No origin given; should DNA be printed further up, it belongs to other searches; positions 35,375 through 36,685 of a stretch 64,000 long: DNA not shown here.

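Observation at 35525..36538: Rhodopsin has Thr, not Glu/Asp, at the proton-donor position (D-T-T) and carries a long acidic cytoplasmic tail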

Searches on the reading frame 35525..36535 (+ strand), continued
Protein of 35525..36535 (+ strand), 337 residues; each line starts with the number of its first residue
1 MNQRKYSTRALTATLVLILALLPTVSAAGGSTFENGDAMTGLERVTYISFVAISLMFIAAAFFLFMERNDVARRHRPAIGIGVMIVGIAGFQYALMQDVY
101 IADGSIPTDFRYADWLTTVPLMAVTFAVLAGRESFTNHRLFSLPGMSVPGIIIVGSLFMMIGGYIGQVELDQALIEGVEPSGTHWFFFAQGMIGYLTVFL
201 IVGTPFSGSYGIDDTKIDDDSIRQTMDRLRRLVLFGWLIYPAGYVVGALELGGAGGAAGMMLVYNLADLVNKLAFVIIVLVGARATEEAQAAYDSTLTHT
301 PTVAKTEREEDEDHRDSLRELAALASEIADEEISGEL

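Call 71: fold_search(model_id=the predicted structure, library=pdb)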
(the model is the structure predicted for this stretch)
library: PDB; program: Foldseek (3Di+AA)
matches with E <= 10: 869; with E <= 0.001: 176
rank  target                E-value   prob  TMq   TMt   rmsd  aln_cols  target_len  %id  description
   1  8cnk_A                3.3e-10  1.00  0.58  0.85   3.4       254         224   28  Cryo-EM structure of retinal-free proteoopsin bound to decanoate (released 2024-07-03)
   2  4kly_B                6.9e-10  1.00  0.59  0.84   3.5       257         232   28  Crystal structure of a blue-light absorbing proteorhodopsin mutant D97N from HOT75 (released 2013-06-05)
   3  4knf_C                7.6e-10  1.00  0.61  0.86   3.2       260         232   28  Crystal structure of a blue-light absorbing proteorhodopsin double-mutant D97N/Q105L from HOT75 (released 2013-06-05)
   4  4knf_A                1.3e-09  1.00  0.60  0.86   2.9       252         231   28  Crystal structure of a blue-light absorbing proteorhodopsin double-mutant D97N/Q105L from HOT75 (released 2013-06-05)
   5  4knf_E                1.3e-09  1.00  0.59  0.84   3.3       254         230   28  Crystal structure of a blue-light absorbing proteorhodopsin double-mutant D97N/Q105L from HOT75 (released 2013-06-05)
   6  4knf_D                1.3e-09  1.00  0.56  0.81   4.0       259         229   28  Crystal structure of a blue-light absorbing proteorhodopsin double-mutant D97N/Q105L from HOT75 (released 2013-06-05)
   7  4knf_B                1.4e-09  1.00  0.58  0.85   3.2       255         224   27  Crystal structure of a blue-light absorbing proteorhodopsin double-mutant D97N/Q105L from HOT75 (released 2013-06-05)
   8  4kly_C                1.7e-09  1.00  0.60  0.85   3.6       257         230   28  Crystal structure of a blue-light absorbing proteorhodopsin mutant D97N from HOT75 (released 2013-06-05)
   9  4kly_D                2.5e-09  1.00  0.56  0.83   4.3       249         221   29  Crystal structure of a blue-light absorbing proteorhodopsin mutant D97N from HOT75 (released 2013-06-05)
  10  4kly_A                2.5e-09  1.00  0.56  0.82   4.2       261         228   28  Crystal structure of a blue-light absorbing proteorhodopsin mutant D97N from HOT75 (released 2013-06-05)
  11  9r21_A                2.9e-09  1.00  0.60  0.84   4.3       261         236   24  Cryo-EM structure of the flotillin-associated rhodopsin PsFAR in detergent micelle (released 2025-07-23)
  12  7b03_A                4.3e-09  1.00  0.57  0.87   2.7       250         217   26  Cryo-EM structure of the green-light absorbing proteorhodopsin (released 2021-06-16)
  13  4kly_E                6.1e-09  1.00  0.57  0.84   3.6       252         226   27  Crystal structure of a blue-light absorbing proteorhodopsin mutant D97N from HOT75 (released 2013-06-05)
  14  8cqd_A                6.1e-09  1.00  0.55  0.76   6.0       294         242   25  Cryo-EM structure of hexameric proteorhodopsin A18L mutant (released 2024-07-03)
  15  4jq6_C                9.9e-09  1.00  0.52  0.87   3.4       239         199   29  Crystal structure of blue light-absorbing proteorhodopsin from Med12 at 2.3 Angstrom (released 2013-05-08)
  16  9r23_A                1.1e-08  1.00  0.61  0.85   3.8       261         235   24  Cryo-EM structure of the double mutant H84V/E120G of the flotillin-associated rhodopsin PsFAR in detergent micelle (released 2025-07-23)
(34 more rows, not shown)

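Call 77: find_encoding_contigs(protein=P0015, flank=5000, max_places=1)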
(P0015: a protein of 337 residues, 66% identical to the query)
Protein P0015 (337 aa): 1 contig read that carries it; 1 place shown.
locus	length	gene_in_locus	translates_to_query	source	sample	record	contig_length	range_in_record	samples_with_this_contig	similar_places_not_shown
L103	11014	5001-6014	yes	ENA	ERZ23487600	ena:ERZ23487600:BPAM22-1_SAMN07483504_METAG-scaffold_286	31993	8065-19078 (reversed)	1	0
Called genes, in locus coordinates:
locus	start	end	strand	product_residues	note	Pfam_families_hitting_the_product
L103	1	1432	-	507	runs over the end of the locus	PF02696:SelO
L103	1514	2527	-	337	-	PF02678:Pirin, PF05726:Pirin_C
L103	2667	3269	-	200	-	-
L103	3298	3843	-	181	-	PF07700:HNOB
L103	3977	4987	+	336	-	-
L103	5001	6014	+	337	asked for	PF01036:Bac_rhodopsin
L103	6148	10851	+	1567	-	PF07646:Kelch_2 (faint), PF24981:Beta-prop_ATRN-LZTR1, PF24996:NANM (faint), PF25210:Kelch_FKB95 (faint), PF13964:Beta-prop_Calicin, PF01344:Kelch_1, PF13415:Beta-prop_FBX42, PF07705:CARDB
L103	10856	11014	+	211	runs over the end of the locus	PF09999:DUF2240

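Call 87: search_protein_families(library=padloc, proteins=[window:35525-36535:+], max_evalue=0.1)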
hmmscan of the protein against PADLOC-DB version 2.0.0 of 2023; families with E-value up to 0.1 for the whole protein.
window:35525-36535:+ (337 aa): 0 families
